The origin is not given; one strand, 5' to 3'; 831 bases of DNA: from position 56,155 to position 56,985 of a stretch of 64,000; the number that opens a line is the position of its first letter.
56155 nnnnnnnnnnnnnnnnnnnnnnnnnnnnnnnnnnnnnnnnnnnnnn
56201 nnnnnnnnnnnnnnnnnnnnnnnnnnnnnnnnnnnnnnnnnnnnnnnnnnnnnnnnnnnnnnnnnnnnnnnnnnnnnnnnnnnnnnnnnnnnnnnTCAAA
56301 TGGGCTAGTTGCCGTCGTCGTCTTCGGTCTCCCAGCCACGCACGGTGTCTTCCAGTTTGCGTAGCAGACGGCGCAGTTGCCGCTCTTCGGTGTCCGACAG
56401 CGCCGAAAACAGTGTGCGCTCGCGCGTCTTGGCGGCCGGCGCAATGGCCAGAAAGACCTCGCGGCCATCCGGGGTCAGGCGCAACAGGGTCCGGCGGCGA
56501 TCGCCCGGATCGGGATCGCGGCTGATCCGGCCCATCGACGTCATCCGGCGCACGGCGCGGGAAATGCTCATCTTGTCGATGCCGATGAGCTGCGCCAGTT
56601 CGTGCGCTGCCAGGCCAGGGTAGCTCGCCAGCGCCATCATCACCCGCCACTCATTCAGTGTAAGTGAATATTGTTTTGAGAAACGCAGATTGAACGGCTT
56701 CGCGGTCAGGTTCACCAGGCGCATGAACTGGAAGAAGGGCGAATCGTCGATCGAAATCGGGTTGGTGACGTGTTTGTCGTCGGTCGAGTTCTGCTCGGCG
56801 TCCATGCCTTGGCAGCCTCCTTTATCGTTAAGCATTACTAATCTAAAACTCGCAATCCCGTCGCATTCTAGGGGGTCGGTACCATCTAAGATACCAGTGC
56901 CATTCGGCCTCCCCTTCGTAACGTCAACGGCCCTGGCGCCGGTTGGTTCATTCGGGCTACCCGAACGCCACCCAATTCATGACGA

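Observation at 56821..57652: Low-GC 0.83-kb non-coding island with bordering direct repeats, GTTAAC-centred motif copies, nested hairpins and plus-strand terminators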

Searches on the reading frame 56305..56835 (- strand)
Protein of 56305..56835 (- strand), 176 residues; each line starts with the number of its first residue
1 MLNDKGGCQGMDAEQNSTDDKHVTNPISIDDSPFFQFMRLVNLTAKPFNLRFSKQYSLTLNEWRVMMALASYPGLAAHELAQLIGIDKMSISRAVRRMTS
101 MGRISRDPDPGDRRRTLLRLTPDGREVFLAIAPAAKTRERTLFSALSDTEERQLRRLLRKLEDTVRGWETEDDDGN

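Call 8: find_encoding_contigs(protein=window:56305-56805:-, flank=6000, max_places=10)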
Protein window:56305-56805:- (166 aa): no gene with exactly this product is on record in the collection.

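Call 10: find_encoding_contigs(protein=window:56305-56835:-, flank=6000, max_places=10)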
Protein window:56305-56835:- (176 aa): no gene with exactly this product is on record in the collection.

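Call 12: find_homologous_proteins(query=window:56305-56805:-, max_evalue=1e-20)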
Query window:56305-56805:- (166 aa): 48 proteins with E <= 1e-20 among 148 candidates.
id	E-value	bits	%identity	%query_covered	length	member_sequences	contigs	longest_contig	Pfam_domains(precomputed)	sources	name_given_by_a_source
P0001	3.0e-103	360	100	100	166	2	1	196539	PF01047.29,PF13463.13,PF13601.13,PF12802.14,PF22381.3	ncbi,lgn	ncbi:MAG: MarR family winged helix-turn-helix transcriptional regulator [Alphaproteobacteria bacteri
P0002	8.1e-87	307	87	99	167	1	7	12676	PF01047.29,PF13463.13,PF13601.13,PF12802.14,PF22381.3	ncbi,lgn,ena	-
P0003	1.9e-86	305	86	100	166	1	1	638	PF01047.29,PF13463.13,PF12802.14,PF22381.3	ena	-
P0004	3.2e-77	275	84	90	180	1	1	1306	PF01047.29,PF13463.13,PF12802.14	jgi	jgi:DNA-binding MarR family transcriptional regulator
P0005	5.2e-77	275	83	91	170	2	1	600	PF01047.29,PF13463.13,PF12802.14,PF22381.3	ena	-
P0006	5.6e-77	275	86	88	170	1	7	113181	PF01047.29,PF13463.13,PF12802.14,PF22381.3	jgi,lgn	jgi:DNA-binding MarR family transcriptional regulator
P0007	3.1e-43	165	55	89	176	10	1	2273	PF01047.29,PF01978.26,PF12802.14,PF22381.3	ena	-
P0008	1.0e-36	144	49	89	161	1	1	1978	PF01047.29,PF01978.26,PF12802.14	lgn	-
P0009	1.7e-33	133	50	83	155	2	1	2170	PF01047.29,PF13463.13,PF12802.14,PF22381.3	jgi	jgi:DNA-binding MarR family transcriptional regulator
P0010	5.1e-33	132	49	84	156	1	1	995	PF01047.29,PF12802.14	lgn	-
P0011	5.8e-33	132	49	81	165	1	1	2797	PF01047.29,PF13463.13,PF12802.14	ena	-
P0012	6.6e-33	132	47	87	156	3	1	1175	PF01047.29,PF12802.14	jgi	jgi:DNA-binding MarR family transcriptional regulator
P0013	1.8e-32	130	43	88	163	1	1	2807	PF01047.29,PF13412.13,PF13463.13,PF01978.26,PF12802.14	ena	-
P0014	2.2e-32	130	49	80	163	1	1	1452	PF01047.29,PF13463.13,PF12802.14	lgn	-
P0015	2.4e-32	130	48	81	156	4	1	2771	PF01047.29,PF13463.13,PF09339.17,PF12802.14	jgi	jgi:DNA-binding MarR family transcriptional regulator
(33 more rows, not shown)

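Call 13: find_encoding_contigs(protein=P0001, flank=8000, max_places=6)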
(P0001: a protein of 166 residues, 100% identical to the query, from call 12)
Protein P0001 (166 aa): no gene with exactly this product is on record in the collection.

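Call 14: find_encoding_contigs(protein=P0002, flank=8000, max_places=10)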
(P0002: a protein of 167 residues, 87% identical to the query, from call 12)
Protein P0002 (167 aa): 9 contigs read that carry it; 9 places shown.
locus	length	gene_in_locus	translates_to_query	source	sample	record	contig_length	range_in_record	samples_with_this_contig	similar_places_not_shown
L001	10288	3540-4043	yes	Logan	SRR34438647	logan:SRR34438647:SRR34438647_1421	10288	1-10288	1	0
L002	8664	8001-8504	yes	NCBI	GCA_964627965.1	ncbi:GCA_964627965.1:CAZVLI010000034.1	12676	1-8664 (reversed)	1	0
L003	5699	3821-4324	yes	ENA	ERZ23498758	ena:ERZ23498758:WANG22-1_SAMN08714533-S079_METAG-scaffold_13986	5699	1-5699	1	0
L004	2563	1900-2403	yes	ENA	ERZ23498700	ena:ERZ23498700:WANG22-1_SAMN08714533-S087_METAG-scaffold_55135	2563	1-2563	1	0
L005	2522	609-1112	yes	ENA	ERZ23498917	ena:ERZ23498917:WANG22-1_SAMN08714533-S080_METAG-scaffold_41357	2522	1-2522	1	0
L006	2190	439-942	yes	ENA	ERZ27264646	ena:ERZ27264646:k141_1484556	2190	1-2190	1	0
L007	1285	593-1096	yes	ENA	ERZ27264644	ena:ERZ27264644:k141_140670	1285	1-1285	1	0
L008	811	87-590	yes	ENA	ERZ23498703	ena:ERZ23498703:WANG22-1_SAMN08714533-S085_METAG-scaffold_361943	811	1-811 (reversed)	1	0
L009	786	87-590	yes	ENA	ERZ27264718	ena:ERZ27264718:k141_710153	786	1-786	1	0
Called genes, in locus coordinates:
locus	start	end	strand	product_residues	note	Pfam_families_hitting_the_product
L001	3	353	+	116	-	?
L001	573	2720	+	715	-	PF04715:, PF00425:Chorismate_bind, PF00117:GATase, PF07722:Peptidase_C26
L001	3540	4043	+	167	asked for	PF22381:Staph_reg_Sar_Rot, PF12802:MarR_2, PF01047:MarR, PF13463:HTH_27 (weak), PF13601:HTH_34 (faint)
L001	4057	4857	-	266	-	PF12973:Cupin_7 (weak)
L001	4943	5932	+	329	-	PF03480:DctP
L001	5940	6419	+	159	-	PF04290:DctQ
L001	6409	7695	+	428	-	PF06808:DctM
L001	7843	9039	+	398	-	PF02515:CoA_transf_3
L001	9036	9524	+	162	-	PF01575:MaoC_dehydratas, PF13452:FAS1_DH_region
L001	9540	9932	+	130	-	PF04379:DUF525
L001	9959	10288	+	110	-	?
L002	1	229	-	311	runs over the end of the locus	PF00291:PALP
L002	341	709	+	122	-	PF01638:HxlR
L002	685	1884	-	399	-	PF00144:Beta-lactamase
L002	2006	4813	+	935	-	PF05226:CHASE2, PF00989:PAS (weak), PF08448:PAS_4 (weak), PF13426:PAS_9, PF00990:GGDEF, PF00563:EAL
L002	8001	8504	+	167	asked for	PF22381:Staph_reg_Sar_Rot, PF12802:MarR_2, PF01047:MarR, PF13463:HTH_27 (weak), PF13601:HTH_34 (faint)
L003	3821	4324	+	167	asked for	PF22381:Staph_reg_Sar_Rot, PF12802:MarR_2, PF01047:MarR, PF13463:HTH_27 (weak), PF13601:HTH_34 (faint)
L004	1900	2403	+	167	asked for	PF22381:Staph_reg_Sar_Rot, PF12802:MarR_2, PF01047:MarR, PF13463:HTH_27 (weak), PF13601:HTH_34 (faint)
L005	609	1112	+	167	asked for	PF22381:Staph_reg_Sar_Rot, PF12802:MarR_2, PF01047:MarR, PF13463:HTH_27 (weak), PF13601:HTH_34 (faint)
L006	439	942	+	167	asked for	PF22381:Staph_reg_Sar_Rot, PF12802:MarR_2, PF01047:MarR, PF13463:HTH_27 (weak), PF13601:HTH_34 (faint)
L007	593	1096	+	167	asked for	PF22381:Staph_reg_Sar_Rot, PF12802:MarR_2, PF01047:MarR, PF13463:HTH_27 (weak), PF13601:HTH_34 (faint)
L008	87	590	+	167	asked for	PF22381:Staph_reg_Sar_Rot, PF12802:MarR_2, PF01047:MarR, PF13463:HTH_27 (weak), PF13601:HTH_34 (faint)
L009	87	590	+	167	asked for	PF22381:Staph_reg_Sar_Rot, PF12802:MarR_2, PF01047:MarR, PF13463:HTH_27 (weak), PF13601:HTH_34 (faint)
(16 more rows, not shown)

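Call 15: find_encoding_contigs(protein=P0006, flank=8000, max_places=10)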
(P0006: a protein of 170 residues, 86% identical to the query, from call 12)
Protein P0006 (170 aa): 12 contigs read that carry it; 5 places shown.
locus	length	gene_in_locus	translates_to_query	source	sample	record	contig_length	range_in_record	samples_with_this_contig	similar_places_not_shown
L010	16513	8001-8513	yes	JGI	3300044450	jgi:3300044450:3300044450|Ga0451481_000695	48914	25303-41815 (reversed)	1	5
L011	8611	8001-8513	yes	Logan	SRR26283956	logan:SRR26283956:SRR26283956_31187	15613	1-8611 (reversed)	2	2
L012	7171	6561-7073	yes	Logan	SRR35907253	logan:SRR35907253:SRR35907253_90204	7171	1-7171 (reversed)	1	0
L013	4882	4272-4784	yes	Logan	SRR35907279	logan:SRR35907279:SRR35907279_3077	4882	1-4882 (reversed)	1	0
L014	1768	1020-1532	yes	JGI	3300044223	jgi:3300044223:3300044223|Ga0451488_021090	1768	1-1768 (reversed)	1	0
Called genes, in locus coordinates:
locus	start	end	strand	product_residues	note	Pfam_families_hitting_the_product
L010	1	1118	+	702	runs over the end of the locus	PF07696:7TMR-DISMED2, PF07695:7TMR-DISM_7TM, PF00512:HisKA (weak), PF02518:HATPase_c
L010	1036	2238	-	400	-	PF07690:MFS_1, PF00083:Sugar_tr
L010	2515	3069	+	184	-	PF07310:PAS_5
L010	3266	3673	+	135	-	PF01042:Ribonuc_L-PSP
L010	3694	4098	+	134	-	PF21631:A9CJY8-like_N, PF13840:ACT_7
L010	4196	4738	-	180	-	PF13302:Acetyltransf_3, PF00583:Acetyltransf_1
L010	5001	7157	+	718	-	PF04715:, PF00425:Chorismate_bind, PF00117:GATase, PF07722:Peptidase_C26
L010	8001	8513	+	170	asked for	PF22381:Staph_reg_Sar_Rot (weak), PF12802:MarR_2, PF01047:MarR, PF13463:HTH_27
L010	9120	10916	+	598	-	PF13289:SIR2_2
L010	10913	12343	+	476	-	PF02171:Piwi (weak)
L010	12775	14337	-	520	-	PF01336:tRNA_anti-codon, PF00152:tRNA-synt_2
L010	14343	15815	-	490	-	PF01212:Beta_elim_lyase, PF01276:OKR_DC_1, PF03711:OKR_DC_1_C (faint)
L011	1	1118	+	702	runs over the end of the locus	PF07696:7TMR-DISMED2, PF07695:7TMR-DISM_7TM, PF00512:HisKA (weak), PF02518:HATPase_c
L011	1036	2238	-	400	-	PF07690:MFS_1, PF00083:Sugar_tr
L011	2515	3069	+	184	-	PF07310:PAS_5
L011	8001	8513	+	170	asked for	PF22381:Staph_reg_Sar_Rot (weak), PF12802:MarR_2, PF01047:MarR, PF13463:HTH_27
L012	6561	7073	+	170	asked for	PF22381:Staph_reg_Sar_Rot (weak), PF12802:MarR_2, PF01047:MarR, PF13463:HTH_27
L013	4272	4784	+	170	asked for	PF22381:Staph_reg_Sar_Rot (weak), PF12802:MarR_2, PF01047:MarR, PF13463:HTH_27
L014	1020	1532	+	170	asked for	PF22381:Staph_reg_Sar_Rot (weak), PF12802:MarR_2, PF01047:MarR, PF13463:HTH_27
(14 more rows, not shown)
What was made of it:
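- They are cupin plus dctPQM in the window and lineage B, and SIR2 plus Piwi in lineage C (calls 14, 15).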

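Call 22: find_related_loci(query=A2, collection=metagenome_contigs, flank=3000)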
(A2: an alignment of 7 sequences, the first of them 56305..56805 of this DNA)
Query A2 (166 aa) in metagenome_contigs; peptide patterns used: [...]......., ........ (x = any residue, [..] = any of these).
201 stretches matched a pattern; 3 encode a relative of the query (tblastn E <= 1e-3); 3 distinct loci.
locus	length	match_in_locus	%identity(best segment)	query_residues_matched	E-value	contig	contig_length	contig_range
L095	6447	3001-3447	51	15-163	2e-40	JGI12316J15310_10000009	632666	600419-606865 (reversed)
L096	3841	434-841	45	16-151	3e-34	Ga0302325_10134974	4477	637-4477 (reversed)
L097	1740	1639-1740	50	16-49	4e-7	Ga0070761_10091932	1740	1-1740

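Call 25: find_encoding_contigs(protein=P0007, flank=3000, max_places=4)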
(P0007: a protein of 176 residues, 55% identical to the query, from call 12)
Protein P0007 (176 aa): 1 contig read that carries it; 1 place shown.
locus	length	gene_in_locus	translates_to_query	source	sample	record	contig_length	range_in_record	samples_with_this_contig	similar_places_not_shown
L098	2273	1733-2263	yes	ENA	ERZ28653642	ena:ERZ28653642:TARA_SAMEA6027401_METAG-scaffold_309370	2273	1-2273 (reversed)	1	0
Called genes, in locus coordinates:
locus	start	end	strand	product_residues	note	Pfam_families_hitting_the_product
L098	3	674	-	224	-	?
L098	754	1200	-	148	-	PF09335:VTT_dom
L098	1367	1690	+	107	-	PF07978:NIPSNAP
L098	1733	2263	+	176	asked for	PF22381:Staph_reg_Sar_Rot, PF01978:TrmB (weak), PF12802:MarR_2, PF01047:MarR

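Call 28: find_encoding_contigs(protein=P0004, flank=3000, max_places=4)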
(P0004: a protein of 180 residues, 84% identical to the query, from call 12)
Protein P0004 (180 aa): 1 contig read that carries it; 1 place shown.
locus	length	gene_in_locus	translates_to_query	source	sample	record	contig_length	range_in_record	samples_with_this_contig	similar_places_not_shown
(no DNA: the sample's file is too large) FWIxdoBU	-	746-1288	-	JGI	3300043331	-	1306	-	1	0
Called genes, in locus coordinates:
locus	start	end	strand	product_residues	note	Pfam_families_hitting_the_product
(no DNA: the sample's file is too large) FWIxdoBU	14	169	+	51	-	-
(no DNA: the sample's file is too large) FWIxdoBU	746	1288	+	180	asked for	PF01047:MarR, PF12802:MarR_2, PF13463:HTH_27 (weak)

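Call 46: search_protein_families(library=ncbifam, proteins=[window:56305-56805:-], max_evalue=0.001)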
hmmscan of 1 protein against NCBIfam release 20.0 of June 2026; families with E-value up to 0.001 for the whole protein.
window:56305-56805:- (166 aa): 11 families
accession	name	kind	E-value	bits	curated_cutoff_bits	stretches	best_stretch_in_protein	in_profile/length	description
NF045593.1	bilirub_TF_BilQ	equivalog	1.7e-13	50.5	125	1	58-153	38-133/135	bilirubin utilization transcriptional regulator BilQ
NF053777.1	Saro0803TransReg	equivalog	9.3e-12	44.8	200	1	41-151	29-138/140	Saro_0803 family transcriptional regulator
TIGR02337.1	HpaR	equivalog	1.8e-11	44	121.2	1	44-151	22-129/130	homoprotocatechuate degradation operon regulator HpaR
NF002926.0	PRK03573.1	equivalog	4.8e-08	33.1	120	1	45-155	26-137/144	transcriptional regulator SlyA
NF041230.1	BagL_FevM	exception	7.3e-08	32.6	230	1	47-153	37-143/145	MarR family transcriptional regulator BagL/FevM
NF008122.0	PRK10870.1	equivalog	1.4e-07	31.4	157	1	67-155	74-162/176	transcriptional repressor MprA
NF008565.1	PRK11512.1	equivalog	2.4e-07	30.8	240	1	41-149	31-140/144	multiple antibiotic resistance transcriptional regulator MarR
TIGR04472.1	reg_rSAM_mob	hypoth_equivalog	1.4e-05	25.1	240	1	53-158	34-139/141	radical SAM mobile pair system MarR family transcriptional regulator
NF053606.1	Sta1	subfamily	0.00014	21.9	80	1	46-102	16-72/100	Sta1 family transcriptional regulator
NF052438.1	TransRegRv0880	equivalog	0.00028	20.7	220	1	40-146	23-130/143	Rv0880 family HTH-type transcriptional regulator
NF010349.0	PRK13777.1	equivalog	0.00053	19.4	153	1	43-138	39-134/190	HTH-type transcriptional regulator Hpr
